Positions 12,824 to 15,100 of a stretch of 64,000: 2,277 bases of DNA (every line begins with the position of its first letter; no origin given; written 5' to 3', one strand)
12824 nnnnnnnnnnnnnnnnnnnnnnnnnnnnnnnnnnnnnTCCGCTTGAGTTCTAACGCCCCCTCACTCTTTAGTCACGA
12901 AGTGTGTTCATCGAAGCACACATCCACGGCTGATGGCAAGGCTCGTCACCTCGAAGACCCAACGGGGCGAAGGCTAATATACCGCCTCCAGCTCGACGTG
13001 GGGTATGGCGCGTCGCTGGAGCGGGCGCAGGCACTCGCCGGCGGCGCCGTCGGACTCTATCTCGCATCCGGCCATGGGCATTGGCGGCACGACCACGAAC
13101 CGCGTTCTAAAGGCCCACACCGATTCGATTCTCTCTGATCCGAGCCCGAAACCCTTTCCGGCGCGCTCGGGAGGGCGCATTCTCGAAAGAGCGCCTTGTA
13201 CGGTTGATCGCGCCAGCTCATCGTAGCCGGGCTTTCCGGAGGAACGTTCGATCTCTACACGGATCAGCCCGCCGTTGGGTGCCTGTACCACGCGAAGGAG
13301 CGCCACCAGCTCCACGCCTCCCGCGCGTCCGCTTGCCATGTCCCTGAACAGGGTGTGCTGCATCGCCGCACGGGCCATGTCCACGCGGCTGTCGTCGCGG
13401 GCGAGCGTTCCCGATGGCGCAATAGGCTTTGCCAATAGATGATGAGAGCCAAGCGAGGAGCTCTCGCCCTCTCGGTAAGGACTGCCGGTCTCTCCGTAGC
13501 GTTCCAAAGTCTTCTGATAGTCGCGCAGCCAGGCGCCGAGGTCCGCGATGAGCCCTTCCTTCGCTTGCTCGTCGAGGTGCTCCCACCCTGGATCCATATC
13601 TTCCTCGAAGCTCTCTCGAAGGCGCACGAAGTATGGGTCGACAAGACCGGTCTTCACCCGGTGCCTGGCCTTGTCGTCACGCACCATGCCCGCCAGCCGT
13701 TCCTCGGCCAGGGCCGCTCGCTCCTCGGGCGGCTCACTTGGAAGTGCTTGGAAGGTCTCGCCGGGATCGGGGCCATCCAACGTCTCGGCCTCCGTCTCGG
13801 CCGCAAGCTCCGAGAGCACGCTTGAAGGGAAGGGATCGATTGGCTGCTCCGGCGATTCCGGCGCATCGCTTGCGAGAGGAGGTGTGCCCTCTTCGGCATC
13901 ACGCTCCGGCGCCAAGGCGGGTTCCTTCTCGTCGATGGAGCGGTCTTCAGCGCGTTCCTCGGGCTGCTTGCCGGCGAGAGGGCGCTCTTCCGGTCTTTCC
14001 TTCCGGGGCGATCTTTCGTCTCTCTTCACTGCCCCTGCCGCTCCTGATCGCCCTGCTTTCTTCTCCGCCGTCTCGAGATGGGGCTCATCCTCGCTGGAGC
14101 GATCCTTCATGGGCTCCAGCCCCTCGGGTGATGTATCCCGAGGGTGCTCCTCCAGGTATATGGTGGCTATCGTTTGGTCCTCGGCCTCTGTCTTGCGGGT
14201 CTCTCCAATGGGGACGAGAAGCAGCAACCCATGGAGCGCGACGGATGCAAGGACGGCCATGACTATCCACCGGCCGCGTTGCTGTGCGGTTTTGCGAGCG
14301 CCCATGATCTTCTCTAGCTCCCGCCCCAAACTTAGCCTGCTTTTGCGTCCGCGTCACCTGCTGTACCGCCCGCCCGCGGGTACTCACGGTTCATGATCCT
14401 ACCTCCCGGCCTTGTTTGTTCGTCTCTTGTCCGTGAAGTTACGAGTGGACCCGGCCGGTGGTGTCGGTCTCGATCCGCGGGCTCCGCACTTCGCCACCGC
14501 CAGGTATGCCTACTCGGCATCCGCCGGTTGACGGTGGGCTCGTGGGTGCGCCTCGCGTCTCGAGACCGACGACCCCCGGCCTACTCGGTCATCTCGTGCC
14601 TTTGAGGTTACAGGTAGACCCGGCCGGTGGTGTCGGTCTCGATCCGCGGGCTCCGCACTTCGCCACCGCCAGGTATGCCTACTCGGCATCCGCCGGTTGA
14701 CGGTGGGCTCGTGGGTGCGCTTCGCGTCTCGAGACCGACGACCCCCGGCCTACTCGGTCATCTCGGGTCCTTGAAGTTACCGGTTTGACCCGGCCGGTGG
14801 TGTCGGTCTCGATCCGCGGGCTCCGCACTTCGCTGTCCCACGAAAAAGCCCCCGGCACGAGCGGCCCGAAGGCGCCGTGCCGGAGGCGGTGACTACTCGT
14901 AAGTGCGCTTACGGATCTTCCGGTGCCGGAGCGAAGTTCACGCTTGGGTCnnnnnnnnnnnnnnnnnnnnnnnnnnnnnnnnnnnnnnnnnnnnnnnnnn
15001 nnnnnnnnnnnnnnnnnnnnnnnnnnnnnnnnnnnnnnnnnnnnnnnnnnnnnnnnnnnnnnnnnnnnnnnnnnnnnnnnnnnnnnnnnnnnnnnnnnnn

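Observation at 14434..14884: Tandem array of ~170-bp hairpin-forming units in the leader of a TonB-like gene, bounded by a strong terminator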

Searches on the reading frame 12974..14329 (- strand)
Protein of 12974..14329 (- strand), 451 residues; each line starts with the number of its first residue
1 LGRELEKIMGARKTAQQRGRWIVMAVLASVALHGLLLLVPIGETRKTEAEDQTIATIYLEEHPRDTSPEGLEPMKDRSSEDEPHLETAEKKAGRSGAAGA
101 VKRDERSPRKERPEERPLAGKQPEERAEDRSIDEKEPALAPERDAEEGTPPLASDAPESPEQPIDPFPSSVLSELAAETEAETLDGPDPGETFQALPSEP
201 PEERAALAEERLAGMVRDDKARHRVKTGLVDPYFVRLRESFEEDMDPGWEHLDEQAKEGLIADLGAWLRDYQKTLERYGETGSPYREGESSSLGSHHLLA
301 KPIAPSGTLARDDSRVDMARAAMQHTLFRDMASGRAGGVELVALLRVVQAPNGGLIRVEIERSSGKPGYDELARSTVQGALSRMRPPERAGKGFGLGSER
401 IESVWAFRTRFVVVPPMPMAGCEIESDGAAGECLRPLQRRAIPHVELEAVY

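Call 15: search_protein_families(library=pfam, proteins=[window:12977-14305:-], max_evalue=0.01)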
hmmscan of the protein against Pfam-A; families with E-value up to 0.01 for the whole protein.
window:12977-14305:- (443 aa): 1 family
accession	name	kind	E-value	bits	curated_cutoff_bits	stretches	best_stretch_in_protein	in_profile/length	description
PF13103.11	TonB_2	-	6.5e-05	23.4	22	1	331-379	24-72/85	TonB C terminal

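Call 20: find_encoding_contigs(protein=window:12974-14329:-, flank=3000, max_places=10)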
Protein window:12974-14329:- (451 aa): 3 contigs read that carry it; 2 places shown.
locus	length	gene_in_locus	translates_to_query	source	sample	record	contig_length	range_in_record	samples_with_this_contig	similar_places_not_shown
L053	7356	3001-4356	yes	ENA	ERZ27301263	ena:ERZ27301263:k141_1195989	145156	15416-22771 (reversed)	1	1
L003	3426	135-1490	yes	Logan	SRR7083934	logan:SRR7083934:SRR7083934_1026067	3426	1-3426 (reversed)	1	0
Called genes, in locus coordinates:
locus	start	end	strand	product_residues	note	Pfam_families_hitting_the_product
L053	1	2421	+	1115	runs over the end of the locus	PF18911:PKD_4 (faint), PF22352:K319L-like_PKD (faint), PF02369:Big_1 (faint)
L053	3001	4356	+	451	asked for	-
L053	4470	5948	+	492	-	PF00999:Na_H_Exchanger, PF02080:TrkA_C (weak)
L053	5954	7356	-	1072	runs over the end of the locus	PF00873:ACR_tran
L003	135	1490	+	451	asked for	-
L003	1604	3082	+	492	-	PF00999:Na_H_Exchanger, PF02080:TrkA_C (weak)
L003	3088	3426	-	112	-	?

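Call 24: find_homologous_proteins(query=window:12977-14305:-, max_evalue=0.00001)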
Query window:12977-14305:- (443 aa): 2 proteins with E <= 0.00001 among 8000 candidates.
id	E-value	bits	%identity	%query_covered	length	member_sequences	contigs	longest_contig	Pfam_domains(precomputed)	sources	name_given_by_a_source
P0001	3.6e-275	931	100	97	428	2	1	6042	-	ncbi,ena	-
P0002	2.5e-118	414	52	97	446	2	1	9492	-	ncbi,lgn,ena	-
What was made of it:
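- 12974..14305 (-): Downstream gene: membrane-anchored protein with a Pro/Glu-rich linker and a marginal TonB_2 C-terminal domain. ATG 14305 is the likely start; TTG 14329 gives the longest ORF. Only two homologs among 5.8 billion proteins (call 24).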

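Call 25: find_encoding_contigs(protein=P0002, flank=10000, max_places=10)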
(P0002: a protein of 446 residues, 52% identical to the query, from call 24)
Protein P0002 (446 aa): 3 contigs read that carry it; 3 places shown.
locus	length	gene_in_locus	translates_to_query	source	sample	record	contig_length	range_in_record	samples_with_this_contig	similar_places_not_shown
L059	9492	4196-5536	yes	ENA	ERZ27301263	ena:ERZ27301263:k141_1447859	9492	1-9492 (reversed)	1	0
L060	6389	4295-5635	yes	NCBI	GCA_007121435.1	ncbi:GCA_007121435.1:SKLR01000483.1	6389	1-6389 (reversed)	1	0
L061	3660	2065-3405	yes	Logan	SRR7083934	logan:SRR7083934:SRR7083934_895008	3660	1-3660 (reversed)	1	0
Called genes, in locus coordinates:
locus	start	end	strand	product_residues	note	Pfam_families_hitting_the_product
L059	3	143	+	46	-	?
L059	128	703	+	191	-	PF13020:NOV_C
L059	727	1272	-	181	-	PF00072:Response_reg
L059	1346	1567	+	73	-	PF13560:HTH_31, PF12844:HTH_19, PF13443:HTH_26 (weak), PF01381:HTH_3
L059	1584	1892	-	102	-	-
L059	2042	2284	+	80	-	-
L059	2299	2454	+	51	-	-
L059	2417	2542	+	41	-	-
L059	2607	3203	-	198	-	-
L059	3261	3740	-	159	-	-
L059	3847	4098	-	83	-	-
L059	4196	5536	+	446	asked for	-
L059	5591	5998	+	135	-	PF00528:BPD_transp_1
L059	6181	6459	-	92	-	-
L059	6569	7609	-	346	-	-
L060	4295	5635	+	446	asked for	-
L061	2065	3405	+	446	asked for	-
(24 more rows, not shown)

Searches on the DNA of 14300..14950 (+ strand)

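Call 5: search_rna_families(source=window, start=14300, end=14950, threshold=evalue, max_evalue=10, show_alignments=3)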
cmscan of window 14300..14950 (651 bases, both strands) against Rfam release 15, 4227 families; matches with E-value up to 10: 3.
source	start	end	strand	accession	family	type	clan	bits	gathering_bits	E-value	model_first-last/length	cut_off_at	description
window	14719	14822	+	RF04070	MIR6440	Gene; miRNA;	-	20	95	0.44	1-108/108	no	MIR6440 microRNA precursor family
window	14732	14873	-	RF02272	Vax2os1_3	Gene; lncRNA;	-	10.6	50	9.8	1-199/199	no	Vax2os1 conserved region 3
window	14817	14874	+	RF00226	IRES_n-myc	Cis-reg; IRES;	-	9.4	40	0.84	194-290/322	no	n-myc internal ribosome entry site (IRES)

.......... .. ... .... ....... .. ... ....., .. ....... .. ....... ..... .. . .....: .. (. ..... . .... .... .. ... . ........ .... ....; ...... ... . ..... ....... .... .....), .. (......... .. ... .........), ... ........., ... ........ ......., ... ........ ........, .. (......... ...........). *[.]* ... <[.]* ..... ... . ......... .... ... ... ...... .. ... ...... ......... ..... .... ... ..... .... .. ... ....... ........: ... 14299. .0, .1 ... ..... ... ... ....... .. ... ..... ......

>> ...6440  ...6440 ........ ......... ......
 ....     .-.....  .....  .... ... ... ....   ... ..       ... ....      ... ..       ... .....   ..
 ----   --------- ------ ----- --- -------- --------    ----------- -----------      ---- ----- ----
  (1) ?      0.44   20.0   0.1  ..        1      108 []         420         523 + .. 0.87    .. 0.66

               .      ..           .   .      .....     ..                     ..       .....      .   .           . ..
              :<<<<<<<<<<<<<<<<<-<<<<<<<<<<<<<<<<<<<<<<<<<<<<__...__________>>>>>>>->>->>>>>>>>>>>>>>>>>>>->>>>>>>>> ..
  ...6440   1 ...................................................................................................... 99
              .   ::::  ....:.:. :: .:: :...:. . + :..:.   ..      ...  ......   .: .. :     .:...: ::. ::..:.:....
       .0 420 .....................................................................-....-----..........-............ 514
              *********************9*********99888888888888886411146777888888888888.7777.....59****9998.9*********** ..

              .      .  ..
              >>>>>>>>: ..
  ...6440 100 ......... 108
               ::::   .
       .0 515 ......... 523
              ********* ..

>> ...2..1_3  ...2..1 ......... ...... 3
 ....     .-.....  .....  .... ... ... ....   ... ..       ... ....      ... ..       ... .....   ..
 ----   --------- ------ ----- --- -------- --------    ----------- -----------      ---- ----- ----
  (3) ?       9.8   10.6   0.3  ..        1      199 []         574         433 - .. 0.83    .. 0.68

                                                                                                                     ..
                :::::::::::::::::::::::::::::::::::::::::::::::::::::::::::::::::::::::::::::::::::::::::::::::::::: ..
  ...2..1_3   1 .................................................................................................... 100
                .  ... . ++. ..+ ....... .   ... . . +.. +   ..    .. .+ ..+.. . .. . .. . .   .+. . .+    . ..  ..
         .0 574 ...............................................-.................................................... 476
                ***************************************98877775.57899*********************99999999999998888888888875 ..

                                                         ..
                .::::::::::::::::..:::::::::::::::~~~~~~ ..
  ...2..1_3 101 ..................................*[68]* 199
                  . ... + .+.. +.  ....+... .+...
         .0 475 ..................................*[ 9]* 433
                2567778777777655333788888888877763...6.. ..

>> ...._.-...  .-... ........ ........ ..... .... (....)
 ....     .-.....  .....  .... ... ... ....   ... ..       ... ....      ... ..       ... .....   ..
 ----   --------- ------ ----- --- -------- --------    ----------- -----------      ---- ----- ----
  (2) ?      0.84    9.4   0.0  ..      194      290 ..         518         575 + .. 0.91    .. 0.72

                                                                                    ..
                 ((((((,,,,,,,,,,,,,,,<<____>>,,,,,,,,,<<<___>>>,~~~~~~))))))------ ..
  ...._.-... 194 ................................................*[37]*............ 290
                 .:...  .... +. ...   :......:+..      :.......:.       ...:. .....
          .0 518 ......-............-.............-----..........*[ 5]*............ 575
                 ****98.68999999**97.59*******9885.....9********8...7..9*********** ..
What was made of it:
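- On Any Rfam 15 RNA family: Region 14300-14950 at E up to 10 gives three chance hits of 9-20 bits against thresholds of 40-95 (call 5).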

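Call 44: search_dna_similar(query=window:14400-14900:+, collection=plasmids, mode=distant, max_evalue=0.01)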
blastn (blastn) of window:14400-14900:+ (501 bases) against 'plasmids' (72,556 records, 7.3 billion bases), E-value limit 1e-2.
No match.

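Call 45: search_dna_similar(query=window:14400-14900:+, collection=phages, mode=distant, max_evalue=0.01)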
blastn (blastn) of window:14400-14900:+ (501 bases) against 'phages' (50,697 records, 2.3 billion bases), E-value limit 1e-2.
No match.
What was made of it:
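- Blastn against plasmids and phages found nothing (calls 44, 45).
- Tried and rejected: Blastn with word size 11 against 72,556 plasmids and 50,697 phages: no match (calls 44, 45).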
